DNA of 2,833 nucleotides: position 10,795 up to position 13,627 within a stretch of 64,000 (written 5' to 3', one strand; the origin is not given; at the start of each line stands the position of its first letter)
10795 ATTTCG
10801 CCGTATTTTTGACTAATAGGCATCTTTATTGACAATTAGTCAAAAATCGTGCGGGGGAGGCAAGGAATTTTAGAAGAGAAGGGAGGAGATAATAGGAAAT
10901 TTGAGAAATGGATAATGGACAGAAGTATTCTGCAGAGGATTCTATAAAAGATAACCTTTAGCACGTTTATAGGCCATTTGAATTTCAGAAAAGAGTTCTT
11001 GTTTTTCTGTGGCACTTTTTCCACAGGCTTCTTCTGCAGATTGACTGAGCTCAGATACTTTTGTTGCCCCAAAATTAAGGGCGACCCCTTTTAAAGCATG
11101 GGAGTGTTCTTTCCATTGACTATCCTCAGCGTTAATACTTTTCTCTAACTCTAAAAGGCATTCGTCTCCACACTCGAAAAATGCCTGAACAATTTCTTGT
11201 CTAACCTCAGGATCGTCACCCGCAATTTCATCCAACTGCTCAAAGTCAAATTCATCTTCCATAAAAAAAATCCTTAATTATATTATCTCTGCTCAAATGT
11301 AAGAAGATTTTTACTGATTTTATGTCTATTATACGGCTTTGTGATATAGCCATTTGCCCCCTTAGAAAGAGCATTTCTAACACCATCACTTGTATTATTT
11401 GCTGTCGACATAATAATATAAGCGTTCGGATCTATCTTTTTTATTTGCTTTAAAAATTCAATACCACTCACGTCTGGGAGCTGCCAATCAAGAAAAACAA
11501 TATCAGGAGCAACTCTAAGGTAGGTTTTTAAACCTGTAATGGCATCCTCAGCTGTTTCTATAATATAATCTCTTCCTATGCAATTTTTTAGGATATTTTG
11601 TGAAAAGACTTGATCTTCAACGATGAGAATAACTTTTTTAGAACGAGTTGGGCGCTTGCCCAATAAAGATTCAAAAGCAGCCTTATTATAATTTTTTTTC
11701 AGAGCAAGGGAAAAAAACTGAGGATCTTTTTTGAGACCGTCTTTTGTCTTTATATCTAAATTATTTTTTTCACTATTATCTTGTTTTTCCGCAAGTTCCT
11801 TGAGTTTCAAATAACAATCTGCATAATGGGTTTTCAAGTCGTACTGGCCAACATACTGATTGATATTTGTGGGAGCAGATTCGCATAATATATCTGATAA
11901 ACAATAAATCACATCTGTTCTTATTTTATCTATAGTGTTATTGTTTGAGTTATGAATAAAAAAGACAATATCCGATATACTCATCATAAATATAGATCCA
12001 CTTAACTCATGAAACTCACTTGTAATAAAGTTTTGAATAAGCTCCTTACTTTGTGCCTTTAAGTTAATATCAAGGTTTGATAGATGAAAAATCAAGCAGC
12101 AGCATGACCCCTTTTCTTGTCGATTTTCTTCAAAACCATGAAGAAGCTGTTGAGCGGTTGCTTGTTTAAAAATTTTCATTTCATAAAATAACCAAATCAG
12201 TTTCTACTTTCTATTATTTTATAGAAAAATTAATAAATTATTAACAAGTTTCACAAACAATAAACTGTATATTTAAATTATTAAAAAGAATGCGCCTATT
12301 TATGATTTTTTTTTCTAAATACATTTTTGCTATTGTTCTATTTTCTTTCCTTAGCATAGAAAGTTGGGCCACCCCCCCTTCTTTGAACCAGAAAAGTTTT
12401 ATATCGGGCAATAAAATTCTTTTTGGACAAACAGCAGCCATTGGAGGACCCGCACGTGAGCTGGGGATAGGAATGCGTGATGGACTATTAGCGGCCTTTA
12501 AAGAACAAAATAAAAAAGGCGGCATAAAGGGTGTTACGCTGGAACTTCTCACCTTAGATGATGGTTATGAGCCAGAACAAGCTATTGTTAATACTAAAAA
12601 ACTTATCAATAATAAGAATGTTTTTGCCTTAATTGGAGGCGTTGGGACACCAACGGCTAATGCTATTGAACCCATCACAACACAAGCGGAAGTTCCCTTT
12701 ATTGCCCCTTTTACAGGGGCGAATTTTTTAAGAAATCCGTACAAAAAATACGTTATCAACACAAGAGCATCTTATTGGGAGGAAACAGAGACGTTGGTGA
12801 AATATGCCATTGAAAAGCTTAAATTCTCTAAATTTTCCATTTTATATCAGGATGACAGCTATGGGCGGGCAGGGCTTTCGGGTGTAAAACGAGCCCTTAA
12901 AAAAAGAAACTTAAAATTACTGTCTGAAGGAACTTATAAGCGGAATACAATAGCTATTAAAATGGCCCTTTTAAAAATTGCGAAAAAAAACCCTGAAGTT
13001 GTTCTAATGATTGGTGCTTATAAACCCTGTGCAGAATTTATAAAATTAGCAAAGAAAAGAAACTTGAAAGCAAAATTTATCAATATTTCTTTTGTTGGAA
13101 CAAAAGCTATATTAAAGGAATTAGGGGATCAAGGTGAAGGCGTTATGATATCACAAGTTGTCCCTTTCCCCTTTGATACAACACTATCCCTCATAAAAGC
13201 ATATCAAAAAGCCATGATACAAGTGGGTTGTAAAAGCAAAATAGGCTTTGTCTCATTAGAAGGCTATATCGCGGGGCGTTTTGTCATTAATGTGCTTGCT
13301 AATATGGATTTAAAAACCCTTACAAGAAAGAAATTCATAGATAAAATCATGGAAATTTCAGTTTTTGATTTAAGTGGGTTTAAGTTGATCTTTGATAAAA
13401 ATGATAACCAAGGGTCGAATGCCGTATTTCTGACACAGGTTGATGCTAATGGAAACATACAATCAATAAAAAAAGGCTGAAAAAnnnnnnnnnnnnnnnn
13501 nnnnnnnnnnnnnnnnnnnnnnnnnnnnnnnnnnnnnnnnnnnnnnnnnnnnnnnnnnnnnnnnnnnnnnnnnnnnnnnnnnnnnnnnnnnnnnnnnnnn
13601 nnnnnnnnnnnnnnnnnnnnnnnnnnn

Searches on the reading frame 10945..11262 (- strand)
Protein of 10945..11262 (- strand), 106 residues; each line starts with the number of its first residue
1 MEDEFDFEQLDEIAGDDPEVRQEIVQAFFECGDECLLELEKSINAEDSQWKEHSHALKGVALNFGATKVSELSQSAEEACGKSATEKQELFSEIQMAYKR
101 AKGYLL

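Call 10: search_protein_families(library=pfam, proteins=[window:10945-11262:-], max_evalue=0.01)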
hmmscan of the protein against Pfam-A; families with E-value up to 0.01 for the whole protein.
window:10945-11262:- (106 aa): 1 family
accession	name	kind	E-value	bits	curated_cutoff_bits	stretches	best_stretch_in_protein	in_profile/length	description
PF01627.28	Hpt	-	7.4e-10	39.4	24.6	1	23-98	1-78/84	Hpt domain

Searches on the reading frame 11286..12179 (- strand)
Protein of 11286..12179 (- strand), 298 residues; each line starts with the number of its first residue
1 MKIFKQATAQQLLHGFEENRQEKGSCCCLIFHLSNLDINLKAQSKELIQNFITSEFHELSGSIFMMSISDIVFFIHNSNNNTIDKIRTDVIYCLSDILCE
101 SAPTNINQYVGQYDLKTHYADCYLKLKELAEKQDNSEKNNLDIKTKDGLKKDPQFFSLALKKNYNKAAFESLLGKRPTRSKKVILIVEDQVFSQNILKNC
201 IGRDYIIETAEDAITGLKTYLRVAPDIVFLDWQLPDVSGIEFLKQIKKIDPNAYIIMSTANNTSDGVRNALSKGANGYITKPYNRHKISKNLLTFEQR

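Call 10: search_protein_families(library=pfam, proteins=[window:11286-12179:-], max_evalue=0.01)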
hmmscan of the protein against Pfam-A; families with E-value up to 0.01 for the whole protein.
window:11286-12179:- (298 aa): 1 family
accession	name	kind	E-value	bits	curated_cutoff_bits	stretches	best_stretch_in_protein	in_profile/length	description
PF00072.30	Response_reg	-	3.8e-23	82.2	30.2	1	184-290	1-108/111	Response regulator receiver domain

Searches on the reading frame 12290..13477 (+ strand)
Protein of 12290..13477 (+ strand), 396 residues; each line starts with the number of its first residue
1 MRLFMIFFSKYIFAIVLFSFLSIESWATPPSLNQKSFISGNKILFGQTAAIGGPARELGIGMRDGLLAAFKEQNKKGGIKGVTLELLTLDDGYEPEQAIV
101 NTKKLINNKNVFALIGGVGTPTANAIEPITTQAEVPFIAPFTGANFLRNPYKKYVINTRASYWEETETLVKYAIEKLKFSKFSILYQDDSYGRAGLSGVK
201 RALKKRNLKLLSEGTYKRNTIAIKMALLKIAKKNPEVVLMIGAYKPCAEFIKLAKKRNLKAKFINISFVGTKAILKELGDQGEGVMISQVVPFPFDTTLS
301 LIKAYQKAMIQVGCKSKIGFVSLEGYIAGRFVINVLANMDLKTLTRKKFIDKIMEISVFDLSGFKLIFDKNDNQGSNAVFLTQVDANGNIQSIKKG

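Call 10: search_protein_families(library=pfam, proteins=[window:12290-13477:+], max_evalue=0.01)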
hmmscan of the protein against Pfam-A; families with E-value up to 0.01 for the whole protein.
window:12290-13477:+ (396 aa): 3 families
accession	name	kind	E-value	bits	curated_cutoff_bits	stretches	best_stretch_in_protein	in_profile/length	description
PF13458.12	Peripla_BP_6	-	1.9e-57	195.9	31.7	1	46-388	5-342/343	Periplasmic binding protein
PF01094.35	ANF_receptor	-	7.5e-20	71.7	25.4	1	67-264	7-210/353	Receptor family ligand binding region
PF13433.12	Peripla_BP_5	-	2.2e-08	34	27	1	60-279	18-234/363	Periplasmic binding protein domain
